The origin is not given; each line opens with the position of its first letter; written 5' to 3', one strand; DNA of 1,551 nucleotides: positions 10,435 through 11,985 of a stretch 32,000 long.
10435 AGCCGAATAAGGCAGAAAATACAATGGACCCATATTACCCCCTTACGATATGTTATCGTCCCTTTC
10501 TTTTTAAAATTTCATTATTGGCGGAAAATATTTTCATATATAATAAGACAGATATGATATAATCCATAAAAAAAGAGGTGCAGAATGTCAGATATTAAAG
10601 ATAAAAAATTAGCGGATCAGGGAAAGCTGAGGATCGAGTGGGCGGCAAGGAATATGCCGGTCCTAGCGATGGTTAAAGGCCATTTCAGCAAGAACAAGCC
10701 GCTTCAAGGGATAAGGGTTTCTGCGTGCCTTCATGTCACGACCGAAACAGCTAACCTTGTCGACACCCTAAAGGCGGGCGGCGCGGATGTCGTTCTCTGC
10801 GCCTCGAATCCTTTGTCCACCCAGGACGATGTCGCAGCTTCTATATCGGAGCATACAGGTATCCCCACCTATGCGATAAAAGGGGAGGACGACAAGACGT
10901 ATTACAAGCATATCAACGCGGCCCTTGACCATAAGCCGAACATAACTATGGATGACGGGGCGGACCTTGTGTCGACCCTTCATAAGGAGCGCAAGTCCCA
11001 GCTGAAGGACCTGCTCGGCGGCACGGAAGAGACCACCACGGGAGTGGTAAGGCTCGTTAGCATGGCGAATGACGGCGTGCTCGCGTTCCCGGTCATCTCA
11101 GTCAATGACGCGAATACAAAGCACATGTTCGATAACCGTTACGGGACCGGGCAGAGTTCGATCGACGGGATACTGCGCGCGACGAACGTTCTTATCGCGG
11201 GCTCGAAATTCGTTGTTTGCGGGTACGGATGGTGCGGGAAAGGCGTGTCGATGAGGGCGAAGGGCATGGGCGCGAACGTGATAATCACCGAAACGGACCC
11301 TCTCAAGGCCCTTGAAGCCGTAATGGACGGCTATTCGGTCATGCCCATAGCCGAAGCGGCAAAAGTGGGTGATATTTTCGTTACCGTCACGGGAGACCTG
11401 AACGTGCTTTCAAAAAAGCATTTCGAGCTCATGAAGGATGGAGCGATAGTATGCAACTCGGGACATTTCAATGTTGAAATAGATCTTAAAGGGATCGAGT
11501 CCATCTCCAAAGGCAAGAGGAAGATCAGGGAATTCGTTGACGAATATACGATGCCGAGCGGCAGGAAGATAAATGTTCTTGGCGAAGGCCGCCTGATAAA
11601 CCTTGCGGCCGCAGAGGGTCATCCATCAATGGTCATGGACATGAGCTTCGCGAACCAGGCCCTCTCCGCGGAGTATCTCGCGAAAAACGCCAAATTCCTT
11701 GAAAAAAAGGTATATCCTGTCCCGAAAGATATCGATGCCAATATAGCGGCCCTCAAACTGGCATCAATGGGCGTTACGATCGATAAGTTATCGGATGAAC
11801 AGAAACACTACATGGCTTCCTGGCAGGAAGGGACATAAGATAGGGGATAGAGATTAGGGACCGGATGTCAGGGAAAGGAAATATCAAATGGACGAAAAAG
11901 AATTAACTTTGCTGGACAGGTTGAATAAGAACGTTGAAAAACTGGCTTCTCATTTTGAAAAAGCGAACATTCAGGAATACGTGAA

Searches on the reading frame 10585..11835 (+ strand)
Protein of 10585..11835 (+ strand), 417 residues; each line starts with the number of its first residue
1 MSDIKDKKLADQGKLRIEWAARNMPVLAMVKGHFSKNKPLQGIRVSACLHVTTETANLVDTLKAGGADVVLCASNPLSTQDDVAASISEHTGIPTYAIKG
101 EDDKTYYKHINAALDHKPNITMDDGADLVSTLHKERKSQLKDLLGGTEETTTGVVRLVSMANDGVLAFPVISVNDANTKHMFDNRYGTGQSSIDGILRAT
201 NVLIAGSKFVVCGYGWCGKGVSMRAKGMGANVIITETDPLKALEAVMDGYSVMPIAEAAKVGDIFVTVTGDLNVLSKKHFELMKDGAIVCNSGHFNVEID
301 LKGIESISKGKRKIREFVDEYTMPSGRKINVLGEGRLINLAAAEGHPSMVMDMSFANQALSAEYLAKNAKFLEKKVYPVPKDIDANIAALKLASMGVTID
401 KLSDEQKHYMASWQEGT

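Call 51: search_protein_families(library=pfam, proteins=[window:10585-11835:+], max_evalue=0.00001)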
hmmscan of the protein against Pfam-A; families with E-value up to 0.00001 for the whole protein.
window:10585-11835:+ (417 aa): 4 families
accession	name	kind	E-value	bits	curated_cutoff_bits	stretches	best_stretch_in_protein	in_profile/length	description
PF05221.23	AdoHcyase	-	2.6e-64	217.7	25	2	4-138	4-142/299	S-adenosyl-L-homocysteine hydrolase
PF00670.27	AdoHcyase_NAD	-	3.1e-54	183.9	27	1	184-344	1-161/162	S-adenosyl-L-homocysteine hydrolase, NAD binding domain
PF02826.25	2-Hacid_dh_C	-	3.4e-07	30.2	25.1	1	203-293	33-127/178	D-isomer specific 2-hydroxyacid dehydrogenase, NAD binding domain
PF07991.19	KARI_N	-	2.3e-06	27.7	20.6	1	204-300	2-102/165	Acetohydroxy acid isomeroreductase, NADPH-binding domain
